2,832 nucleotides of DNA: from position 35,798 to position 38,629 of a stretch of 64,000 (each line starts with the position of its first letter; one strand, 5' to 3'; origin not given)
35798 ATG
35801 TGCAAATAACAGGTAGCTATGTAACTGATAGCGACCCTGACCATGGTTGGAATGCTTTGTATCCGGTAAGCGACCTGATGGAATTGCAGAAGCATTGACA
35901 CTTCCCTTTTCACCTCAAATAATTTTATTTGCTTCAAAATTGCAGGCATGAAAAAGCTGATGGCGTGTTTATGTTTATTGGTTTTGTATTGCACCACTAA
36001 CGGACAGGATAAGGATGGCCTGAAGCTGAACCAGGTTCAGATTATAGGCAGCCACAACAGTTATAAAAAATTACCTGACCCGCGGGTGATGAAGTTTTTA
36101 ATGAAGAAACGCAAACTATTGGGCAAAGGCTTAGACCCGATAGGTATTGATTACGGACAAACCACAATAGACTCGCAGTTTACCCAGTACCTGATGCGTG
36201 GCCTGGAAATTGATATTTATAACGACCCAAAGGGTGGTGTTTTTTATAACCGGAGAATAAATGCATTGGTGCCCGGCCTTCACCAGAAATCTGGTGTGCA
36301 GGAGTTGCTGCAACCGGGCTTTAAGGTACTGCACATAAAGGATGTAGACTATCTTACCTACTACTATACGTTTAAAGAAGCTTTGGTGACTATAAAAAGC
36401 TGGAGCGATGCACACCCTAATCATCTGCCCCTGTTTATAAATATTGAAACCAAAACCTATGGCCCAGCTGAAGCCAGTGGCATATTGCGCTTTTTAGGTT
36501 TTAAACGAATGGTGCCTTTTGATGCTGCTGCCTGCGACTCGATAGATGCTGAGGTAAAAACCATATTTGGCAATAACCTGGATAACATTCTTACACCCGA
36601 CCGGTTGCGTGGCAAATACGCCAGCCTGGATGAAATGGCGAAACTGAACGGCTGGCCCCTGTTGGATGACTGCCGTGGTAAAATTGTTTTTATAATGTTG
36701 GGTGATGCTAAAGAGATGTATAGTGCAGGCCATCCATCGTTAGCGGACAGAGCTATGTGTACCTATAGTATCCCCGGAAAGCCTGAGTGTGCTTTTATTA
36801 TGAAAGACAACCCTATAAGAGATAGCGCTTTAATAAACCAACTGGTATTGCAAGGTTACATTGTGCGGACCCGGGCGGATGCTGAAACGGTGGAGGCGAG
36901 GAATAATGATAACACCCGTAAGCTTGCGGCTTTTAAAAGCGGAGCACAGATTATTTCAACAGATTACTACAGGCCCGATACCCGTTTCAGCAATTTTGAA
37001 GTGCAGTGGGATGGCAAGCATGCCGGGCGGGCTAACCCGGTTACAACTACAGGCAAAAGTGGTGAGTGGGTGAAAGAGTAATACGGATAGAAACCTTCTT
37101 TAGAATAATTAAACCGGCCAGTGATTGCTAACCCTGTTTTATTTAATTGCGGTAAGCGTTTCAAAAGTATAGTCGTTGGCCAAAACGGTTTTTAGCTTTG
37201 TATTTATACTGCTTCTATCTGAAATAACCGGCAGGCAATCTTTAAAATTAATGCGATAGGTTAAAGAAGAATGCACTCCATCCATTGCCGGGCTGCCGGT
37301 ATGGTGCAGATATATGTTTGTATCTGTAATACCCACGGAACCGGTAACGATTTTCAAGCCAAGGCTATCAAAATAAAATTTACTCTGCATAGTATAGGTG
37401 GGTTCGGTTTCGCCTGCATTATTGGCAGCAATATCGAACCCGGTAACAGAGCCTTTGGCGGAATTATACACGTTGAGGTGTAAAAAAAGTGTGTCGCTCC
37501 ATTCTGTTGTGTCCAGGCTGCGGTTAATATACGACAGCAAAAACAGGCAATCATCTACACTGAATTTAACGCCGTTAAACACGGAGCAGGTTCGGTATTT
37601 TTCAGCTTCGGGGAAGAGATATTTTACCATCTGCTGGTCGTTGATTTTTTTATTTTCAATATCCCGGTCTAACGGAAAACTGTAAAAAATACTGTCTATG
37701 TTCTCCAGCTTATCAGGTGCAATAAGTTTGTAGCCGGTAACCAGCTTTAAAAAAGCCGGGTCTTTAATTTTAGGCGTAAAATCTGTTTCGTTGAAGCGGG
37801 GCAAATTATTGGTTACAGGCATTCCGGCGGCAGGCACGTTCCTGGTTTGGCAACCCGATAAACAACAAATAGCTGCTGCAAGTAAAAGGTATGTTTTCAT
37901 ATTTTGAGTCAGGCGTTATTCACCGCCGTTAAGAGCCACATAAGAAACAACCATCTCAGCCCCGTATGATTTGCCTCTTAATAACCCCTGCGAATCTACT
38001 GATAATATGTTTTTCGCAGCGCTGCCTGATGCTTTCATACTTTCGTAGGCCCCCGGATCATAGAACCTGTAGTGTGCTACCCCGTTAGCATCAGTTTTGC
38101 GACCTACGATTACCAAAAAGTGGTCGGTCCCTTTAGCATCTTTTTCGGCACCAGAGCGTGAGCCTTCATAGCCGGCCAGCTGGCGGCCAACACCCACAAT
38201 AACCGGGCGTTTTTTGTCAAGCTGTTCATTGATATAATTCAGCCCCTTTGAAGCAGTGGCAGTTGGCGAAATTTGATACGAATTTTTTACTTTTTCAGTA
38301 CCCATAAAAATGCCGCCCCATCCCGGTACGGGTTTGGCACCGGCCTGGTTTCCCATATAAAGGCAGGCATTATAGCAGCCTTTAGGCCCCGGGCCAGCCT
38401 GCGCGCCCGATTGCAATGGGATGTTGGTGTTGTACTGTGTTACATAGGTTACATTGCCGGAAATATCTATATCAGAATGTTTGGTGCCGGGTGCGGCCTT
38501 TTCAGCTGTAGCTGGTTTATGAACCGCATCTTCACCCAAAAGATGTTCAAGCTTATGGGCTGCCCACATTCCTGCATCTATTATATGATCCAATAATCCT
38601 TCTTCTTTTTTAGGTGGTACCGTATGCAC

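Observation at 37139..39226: Signal-less papain-fold Cys/His protein followed by a lipoprotein: candidate orphan effector-immunity pair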

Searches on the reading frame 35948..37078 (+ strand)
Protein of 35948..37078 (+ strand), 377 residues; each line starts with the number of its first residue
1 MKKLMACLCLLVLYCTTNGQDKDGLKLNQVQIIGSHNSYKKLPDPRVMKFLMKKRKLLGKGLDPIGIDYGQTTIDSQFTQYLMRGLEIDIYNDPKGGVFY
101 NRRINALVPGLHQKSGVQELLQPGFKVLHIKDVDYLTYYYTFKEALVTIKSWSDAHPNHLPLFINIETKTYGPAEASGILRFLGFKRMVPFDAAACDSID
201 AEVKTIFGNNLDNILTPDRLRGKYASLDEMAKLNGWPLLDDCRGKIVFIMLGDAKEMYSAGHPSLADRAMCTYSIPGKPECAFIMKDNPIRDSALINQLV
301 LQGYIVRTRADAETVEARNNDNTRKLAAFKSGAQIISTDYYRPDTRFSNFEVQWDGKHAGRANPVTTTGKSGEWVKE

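Call 3: search_protein_families(library=pfam, proteins=[window:35948-37078:+], max_evalue=1)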
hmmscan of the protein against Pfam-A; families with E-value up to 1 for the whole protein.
window:35948-37078:+ (377 aa): 1 family
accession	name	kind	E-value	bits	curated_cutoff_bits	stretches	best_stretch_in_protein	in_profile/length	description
PF16670.11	PI-PLC-C1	-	1.1e-96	324.3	29.9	1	25-364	1-329/329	Phosphoinositide phospholipase C, Ca2+-dependent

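Call 4: search_protein_families(library=ncbifam, proteins=[window:35948-37078:+], max_evalue=1)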
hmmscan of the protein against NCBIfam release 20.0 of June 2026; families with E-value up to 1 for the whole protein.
window:35948-37078:+ (377 aa): 0 families

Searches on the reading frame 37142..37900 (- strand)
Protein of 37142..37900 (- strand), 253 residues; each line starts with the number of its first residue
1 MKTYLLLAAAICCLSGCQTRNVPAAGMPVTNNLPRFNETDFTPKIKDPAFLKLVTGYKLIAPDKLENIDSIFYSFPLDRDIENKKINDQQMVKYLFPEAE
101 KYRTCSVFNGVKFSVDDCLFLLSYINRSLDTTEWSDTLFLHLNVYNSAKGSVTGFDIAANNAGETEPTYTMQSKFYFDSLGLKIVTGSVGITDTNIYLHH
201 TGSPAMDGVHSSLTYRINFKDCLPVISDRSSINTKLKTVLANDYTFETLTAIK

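Call 3: search_protein_families(library=pfam, proteins=[window:37142-37900:-], max_evalue=1)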
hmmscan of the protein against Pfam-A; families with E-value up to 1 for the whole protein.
window:37142-37900:- (253 aa): 0 families

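Call 4: search_protein_families(library=ncbifam, proteins=[window:37142-37900:-], max_evalue=1)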
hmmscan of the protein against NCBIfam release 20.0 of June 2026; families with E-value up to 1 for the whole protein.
window:37142-37900:- (253 aa): 0 families

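Call 9: search_solved_structures(query=window:37142-37900:-, max_evalue=10, show_alignments=2)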
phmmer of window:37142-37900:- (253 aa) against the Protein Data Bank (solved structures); distinct sequences matched with E-value up to 10: 3.
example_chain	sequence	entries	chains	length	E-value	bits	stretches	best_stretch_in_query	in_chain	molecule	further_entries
7nm7_AAA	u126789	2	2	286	0.97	12.1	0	4-56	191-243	Antimycin pathway standalone ketoreductase enzyme, AntM | Antimycin pathway standalone ketoreductase, AntM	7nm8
1whu_A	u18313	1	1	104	1.5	11.5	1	51-124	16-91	polynucleotide phosphorylase; 3'-5' RNA exonuclease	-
2vqr_A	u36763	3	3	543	1.6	11.4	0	97-145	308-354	PUTATIVE SULFATASE | Multifunctional alkaline phosphatase superfamily protein pRL90232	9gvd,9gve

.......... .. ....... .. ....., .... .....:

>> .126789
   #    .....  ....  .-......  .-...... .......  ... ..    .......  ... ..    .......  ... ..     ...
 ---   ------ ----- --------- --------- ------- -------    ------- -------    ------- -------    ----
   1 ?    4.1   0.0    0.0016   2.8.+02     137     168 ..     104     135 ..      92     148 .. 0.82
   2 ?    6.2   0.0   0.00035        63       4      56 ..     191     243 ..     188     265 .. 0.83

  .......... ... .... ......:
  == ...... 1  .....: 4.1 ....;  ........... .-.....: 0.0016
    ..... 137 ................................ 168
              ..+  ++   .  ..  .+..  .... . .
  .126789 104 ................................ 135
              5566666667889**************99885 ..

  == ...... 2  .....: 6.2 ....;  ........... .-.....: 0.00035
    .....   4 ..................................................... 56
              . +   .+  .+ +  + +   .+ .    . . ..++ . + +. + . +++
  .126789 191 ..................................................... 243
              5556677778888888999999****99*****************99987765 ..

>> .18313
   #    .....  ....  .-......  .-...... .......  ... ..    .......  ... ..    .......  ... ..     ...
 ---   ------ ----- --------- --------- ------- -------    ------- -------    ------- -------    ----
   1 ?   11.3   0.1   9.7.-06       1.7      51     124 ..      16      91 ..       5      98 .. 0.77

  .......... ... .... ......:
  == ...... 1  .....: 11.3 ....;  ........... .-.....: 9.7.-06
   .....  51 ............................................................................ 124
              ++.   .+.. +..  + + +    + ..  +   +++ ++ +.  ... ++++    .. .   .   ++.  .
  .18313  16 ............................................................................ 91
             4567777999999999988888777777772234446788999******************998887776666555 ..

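Call 19: search_protein_families(library=padloc, proteins=[window:37142-37900:-], max_evalue=1)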
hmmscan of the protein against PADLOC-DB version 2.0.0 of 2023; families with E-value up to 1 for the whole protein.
window:37142-37900:- (253 aa): 0 families

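Call 20: search_protein_families(library=phrogs, proteins=[window:37142-37900:-], max_evalue=1)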
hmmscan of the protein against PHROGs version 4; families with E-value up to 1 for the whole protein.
window:37142-37900:- (253 aa): 1 family
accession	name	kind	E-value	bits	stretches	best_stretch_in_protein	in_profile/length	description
phrog_2742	-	lysis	0.32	11.4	1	83-161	25-100/318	endolysin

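Call 64: search_solved_structures(query=A5, max_evalue=10)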
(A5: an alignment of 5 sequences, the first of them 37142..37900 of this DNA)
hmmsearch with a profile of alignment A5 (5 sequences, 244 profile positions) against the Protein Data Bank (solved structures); distinct sequences matched with E-value up to 10: 4.
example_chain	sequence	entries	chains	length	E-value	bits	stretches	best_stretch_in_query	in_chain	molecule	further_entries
9clr_A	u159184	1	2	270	0.38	13.3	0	86-145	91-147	Seventy-one-substitution variants of hydroxynitrile lyase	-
11ts_A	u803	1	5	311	0.58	12.7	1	1-36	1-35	alpha/beta-hydrolase macrolide esterase EstT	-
5ziq_A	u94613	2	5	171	1.4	11.5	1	36-72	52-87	Globin protein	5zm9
6all_A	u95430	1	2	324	2.5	10.6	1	1-39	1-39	Fe(3+)-citrate-binding protein yfmC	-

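Call 86: predict_structure(protein=window:37142-37852:-)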
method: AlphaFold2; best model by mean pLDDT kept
length: 237 residues; sequences in the alignment: 1
mean_pLDDT: 32.3   pTM: 0.24
mean pLDDT of the five models: 32.3, 29.1, 29.1, 27.2, 25.4
residues with pLDDT >= 90: 0; 70-90: 0; 50-70: 0; < 50: 237
segments of 3 or more residues with pLDDT < 50: 1-237
pLDDT, mean of each block of 10 residues (from residue 1): 29 28 30 25 29 32 39 44 33 34 43 37 38 35 40 36 33 27 26 25 25 31 28 25
secondary structure, 60 per line:
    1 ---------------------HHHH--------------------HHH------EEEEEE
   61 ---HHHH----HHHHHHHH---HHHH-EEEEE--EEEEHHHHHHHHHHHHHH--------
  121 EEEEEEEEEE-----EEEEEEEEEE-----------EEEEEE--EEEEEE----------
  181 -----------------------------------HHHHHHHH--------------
elements in order: H22-25 E55-60 H64-67 H72-79 H83-86 E88-92 E95-98 H99-112 E121-130 E136-145 E157-162 E165-170 H216-223

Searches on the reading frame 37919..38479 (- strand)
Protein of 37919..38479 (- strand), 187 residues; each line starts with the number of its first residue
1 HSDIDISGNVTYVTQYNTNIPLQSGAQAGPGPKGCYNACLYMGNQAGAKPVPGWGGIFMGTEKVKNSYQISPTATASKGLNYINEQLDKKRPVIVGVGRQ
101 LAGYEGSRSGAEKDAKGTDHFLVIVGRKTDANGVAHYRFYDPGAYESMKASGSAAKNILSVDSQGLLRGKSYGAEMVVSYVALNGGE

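Call 35: find_homologous_proteins(query=A1, max_evalue=0.001)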
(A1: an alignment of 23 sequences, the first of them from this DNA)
Query A1 (23 sequences) (187 aa, profile of the alignment): 28 proteins with E <= 0.001 among 1417 candidates.
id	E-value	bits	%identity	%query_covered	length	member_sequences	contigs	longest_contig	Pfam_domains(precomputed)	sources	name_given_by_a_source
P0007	2.7e-54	201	34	96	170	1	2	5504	-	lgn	-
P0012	2.1e-49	185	34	81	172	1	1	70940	-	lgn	-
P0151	9.1e-48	180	31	87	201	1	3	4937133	-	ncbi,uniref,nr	ncbi:hypothetical protein NAL32_16535 [Chryseobacterium sp. Ch-15]|uniref:Uncharacterized protein n=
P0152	9.7e-48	180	34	96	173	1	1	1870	-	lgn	-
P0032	1.6e-46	176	32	86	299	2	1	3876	-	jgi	jgi:hypothetical protein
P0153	3.8e-46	175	34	95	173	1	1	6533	-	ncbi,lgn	-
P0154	6.0e-46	174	34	90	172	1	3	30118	-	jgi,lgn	jgi:hypothetical protein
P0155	1.6e-45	173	33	90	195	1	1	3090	-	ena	-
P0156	1.5e-44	170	30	92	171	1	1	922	-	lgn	-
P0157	1.6e-43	166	34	74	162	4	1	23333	-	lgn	-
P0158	1.7e-43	166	32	89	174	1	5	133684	-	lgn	-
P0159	3.3e-43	165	34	74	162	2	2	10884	-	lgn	-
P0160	1.5e-40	157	32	93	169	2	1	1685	-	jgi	jgi:hypothetical protein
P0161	3.5e-40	155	30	90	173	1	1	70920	-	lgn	-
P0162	6.8e-40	155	29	76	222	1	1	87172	-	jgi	-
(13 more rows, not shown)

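Call 37: search_solved_structures(query=A1, max_evalue=1)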
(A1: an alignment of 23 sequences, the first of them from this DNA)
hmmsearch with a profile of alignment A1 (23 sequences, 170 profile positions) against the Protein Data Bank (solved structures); distinct sequences matched with E-value up to 1: 4.
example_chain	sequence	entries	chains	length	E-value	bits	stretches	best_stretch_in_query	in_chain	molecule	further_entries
9jdd_A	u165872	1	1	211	7.1e-58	198.4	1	1-169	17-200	Peptidase C39-like domain-containing protein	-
9jg8_C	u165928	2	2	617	7.9e-57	194.9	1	1-169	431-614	Peptidase C39-like domain-containing protein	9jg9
8yb6_D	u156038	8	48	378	0.078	16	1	22-72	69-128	CRISPR system Cascade subunit CasC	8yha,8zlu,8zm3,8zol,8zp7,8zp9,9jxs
5a24_A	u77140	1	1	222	0.63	13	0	82-122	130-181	DIONAIN-1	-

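Call 38: find_encoding_contigs(protein=P0151, flank=8000, max_places=2)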
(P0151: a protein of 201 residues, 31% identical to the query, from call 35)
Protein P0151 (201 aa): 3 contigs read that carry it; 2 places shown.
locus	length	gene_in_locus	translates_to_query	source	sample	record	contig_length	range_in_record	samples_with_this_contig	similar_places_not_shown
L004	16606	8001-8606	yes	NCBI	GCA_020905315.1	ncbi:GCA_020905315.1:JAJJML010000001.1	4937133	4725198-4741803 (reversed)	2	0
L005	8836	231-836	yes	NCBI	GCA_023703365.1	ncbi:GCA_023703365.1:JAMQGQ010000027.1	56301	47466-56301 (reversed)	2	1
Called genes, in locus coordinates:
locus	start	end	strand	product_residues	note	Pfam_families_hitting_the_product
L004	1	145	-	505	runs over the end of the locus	PF08019:EptA_B_N, PF00884:Sulfatase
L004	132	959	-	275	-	PF01569:PAP2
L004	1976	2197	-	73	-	-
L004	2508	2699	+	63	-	-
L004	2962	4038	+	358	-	-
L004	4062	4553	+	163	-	PF14107:DUF4280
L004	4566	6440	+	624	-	-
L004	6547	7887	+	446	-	PF05598:DUF772, PF01609:DDE_Tnp_1 (weak)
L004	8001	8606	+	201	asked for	-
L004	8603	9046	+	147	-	-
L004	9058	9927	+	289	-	-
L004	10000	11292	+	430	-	-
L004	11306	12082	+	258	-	-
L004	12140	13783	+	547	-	-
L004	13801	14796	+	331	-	-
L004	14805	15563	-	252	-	PF13340:DUF4096, PF01609:DDE_Tnp_1, PF13586:DDE_Tnp_1_2 (faint)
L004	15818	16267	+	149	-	-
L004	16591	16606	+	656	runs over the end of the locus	-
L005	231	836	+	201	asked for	-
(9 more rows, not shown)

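Call 40: find_encoding_contigs(protein=P0158, flank=8000, max_places=2)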
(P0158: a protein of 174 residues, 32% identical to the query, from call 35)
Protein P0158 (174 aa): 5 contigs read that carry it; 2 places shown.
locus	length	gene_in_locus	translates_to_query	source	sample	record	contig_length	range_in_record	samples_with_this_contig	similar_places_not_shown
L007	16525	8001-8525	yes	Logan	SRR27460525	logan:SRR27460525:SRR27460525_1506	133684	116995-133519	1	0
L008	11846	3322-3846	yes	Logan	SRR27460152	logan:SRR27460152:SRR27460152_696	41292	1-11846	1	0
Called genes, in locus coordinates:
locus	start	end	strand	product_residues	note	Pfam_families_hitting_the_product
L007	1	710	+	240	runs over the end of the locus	-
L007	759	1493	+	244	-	-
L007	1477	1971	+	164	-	-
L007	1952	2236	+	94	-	-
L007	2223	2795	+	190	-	-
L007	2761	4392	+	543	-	-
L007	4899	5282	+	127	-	-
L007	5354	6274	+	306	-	-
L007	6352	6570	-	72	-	-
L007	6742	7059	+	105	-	-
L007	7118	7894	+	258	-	PF18962:Por_Secre_tail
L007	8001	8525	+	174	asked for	-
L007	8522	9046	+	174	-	-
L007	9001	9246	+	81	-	-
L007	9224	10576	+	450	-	-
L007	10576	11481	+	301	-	PF20459:DUF6712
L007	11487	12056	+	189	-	PF05105:Phage_holin_4_1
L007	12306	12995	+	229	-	-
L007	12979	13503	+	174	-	-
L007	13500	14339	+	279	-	-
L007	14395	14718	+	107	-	-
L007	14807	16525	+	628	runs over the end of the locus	?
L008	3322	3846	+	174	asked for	-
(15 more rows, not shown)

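Call 67: search_dna_similar(query=window:37919-38479:-, collection=phages, mode=protein, max_evalue=0.001, max_rows=20)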
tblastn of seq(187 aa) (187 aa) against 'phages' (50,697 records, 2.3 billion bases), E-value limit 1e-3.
No match.

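Call 68: search_dna_similar(query=P0158, collection=phages, mode=protein, max_evalue=0.001, max_rows=20)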
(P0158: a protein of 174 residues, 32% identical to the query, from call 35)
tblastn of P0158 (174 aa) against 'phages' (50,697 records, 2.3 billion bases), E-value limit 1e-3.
No match.

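Call 94: search_protein_families(library=pfam, proteins=[L004:2962-4035:+, L004:4566-6437:+, L004:8603-9043:+, L007:8522-9043:+], max_evalue=1)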
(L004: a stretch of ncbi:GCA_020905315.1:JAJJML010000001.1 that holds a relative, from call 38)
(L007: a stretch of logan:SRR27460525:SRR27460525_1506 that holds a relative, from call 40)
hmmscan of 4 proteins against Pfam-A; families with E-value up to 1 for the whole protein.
L004:2962-4035:+ (358 aa): 0 families

L004:4566-6437:+ (624 aa): 3 families
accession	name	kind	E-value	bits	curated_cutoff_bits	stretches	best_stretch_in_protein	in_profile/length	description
PF00182.24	Glyco_hydro_19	-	0.00073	19.8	25.5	1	551-595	97-141/232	Chitinase class I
PF14524.12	Wzt_C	-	0.068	13.6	30.4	1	288-323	5-40/143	Wzt C-terminal domain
PF21343.2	ACAD9-ACADV_C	-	0.2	12.4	27.8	1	183-243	39-97/120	ACAD9/ACADV, C-terminal domain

L004:8603-9043:+ (147 aa): 0 families

L007:8522-9043:+ (174 aa): 0 families

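Call 97: find_related_loci(query=P0158, collection=viral_contigs, flank=5000)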
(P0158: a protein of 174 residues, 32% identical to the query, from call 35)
Query P0158 (174 aa) in viral_contigs; peptide patterns used: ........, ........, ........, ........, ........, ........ (x = any residue, [..] = any of these).
20 stretches matched a pattern, but none encodes a relative of the query by tblastn (E <= 1e-3).

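Call 100: search_solved_structures(query=L004:8603-9043:+, max_evalue=1, show_alignments=1)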
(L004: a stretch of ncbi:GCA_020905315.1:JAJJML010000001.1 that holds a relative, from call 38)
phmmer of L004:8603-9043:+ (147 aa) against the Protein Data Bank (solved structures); distinct sequences matched with E-value up to 1: 3.
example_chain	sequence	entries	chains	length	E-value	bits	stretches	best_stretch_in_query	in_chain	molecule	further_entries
5eqx_A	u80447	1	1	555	0.15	15.2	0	46-71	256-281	Desmoglein-3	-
1njh_A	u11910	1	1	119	0.16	15.1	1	32-94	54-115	protein yojF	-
4qks_A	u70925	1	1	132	0.59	13.3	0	26-66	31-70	DE NOVO PROTEIN 6XTRP/PV2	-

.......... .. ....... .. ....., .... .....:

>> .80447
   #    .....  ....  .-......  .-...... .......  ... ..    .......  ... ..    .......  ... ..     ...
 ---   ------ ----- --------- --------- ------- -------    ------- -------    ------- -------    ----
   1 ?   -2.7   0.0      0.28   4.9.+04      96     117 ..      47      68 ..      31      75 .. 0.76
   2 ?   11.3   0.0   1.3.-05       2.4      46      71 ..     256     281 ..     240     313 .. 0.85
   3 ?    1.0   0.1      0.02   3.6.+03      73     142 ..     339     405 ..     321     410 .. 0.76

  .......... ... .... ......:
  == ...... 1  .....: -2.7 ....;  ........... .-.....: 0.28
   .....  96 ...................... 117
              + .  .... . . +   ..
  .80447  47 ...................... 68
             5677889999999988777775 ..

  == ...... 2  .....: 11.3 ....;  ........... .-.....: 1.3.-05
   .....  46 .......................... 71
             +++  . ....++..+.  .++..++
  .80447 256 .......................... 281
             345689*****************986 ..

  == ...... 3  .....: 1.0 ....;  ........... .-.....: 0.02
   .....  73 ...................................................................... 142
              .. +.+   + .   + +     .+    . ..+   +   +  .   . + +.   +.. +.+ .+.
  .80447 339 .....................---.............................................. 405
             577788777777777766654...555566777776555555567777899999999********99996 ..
